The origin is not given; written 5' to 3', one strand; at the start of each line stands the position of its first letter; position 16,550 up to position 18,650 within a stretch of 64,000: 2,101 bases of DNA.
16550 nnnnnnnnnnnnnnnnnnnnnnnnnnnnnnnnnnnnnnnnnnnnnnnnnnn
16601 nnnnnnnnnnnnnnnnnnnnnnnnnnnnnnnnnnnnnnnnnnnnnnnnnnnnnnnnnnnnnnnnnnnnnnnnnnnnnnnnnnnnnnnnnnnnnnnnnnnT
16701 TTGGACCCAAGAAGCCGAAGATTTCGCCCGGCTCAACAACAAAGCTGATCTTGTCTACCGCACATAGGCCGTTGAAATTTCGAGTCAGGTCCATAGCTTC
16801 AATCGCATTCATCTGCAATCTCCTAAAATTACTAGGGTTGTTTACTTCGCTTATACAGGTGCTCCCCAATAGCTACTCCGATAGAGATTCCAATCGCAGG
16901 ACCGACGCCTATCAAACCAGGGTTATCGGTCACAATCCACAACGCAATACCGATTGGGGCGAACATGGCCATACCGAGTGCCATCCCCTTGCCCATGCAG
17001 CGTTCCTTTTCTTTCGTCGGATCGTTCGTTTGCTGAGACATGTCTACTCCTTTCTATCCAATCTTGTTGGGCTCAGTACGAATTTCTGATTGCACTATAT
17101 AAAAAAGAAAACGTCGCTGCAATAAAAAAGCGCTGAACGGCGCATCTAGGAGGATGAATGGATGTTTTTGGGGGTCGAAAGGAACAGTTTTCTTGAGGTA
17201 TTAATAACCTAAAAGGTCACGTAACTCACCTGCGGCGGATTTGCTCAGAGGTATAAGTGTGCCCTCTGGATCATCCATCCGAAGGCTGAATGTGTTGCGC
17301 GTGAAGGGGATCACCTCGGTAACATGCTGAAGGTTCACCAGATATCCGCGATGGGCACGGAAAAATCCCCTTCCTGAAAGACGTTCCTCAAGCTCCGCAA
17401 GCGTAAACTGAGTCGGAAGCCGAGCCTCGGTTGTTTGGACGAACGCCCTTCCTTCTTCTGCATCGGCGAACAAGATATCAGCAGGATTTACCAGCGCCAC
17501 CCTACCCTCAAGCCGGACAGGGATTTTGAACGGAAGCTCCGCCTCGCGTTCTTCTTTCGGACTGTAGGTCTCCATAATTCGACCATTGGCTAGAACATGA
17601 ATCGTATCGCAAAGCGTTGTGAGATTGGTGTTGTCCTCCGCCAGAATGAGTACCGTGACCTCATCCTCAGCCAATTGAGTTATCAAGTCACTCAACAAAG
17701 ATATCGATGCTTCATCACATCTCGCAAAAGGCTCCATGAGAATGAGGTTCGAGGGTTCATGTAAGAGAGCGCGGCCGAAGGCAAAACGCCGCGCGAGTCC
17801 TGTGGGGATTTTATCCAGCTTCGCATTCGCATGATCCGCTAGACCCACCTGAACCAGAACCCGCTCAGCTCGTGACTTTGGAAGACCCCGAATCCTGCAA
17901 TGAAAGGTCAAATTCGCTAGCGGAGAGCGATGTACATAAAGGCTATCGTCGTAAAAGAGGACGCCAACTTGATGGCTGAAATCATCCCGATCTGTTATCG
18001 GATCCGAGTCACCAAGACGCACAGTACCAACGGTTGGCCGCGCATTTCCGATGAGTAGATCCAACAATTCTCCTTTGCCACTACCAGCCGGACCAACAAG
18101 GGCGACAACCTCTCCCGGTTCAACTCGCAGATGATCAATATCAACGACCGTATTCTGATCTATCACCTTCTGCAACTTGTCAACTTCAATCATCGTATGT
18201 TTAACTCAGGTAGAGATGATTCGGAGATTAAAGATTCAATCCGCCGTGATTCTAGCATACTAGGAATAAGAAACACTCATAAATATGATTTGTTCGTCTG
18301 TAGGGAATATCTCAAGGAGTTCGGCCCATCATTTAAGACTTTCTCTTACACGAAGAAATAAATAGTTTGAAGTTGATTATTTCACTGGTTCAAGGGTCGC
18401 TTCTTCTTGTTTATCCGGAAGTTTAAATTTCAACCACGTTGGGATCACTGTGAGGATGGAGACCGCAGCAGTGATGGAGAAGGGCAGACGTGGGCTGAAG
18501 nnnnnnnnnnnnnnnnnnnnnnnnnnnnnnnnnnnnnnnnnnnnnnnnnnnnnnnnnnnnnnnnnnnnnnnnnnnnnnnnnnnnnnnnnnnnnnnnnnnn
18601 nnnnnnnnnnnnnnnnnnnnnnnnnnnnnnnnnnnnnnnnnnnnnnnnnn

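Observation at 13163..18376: Pseudo-ATPase ABC domain fused to a LytTR DNA-binding domain at the head of a NatAB-like exporter operon: a possible one-component transporter-coupled transcription switch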

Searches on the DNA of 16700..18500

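Call 52: search_rna_families(source=window, start=16700, end=18500, threshold=evalue, max_evalue=1)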
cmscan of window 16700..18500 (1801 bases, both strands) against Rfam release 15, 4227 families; matches with E-value up to 1: 0.
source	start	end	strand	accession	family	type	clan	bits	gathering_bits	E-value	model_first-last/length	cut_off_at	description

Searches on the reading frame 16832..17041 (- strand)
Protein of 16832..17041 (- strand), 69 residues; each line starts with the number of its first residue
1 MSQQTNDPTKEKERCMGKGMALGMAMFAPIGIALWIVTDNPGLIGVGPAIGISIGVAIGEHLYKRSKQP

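Call 3: search_protein_families(library=pfam, proteins=[window:16832-17041:-], max_evalue=0.01)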
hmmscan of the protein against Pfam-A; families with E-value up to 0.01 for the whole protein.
window:16832-17041:- (69 aa): 0 families

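Call 4: search_protein_families(library=ncbifam, proteins=[window:16832-17041:-], max_evalue=0.01)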
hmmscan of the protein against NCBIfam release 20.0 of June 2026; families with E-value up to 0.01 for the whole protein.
window:16832-17041:- (69 aa): 0 families
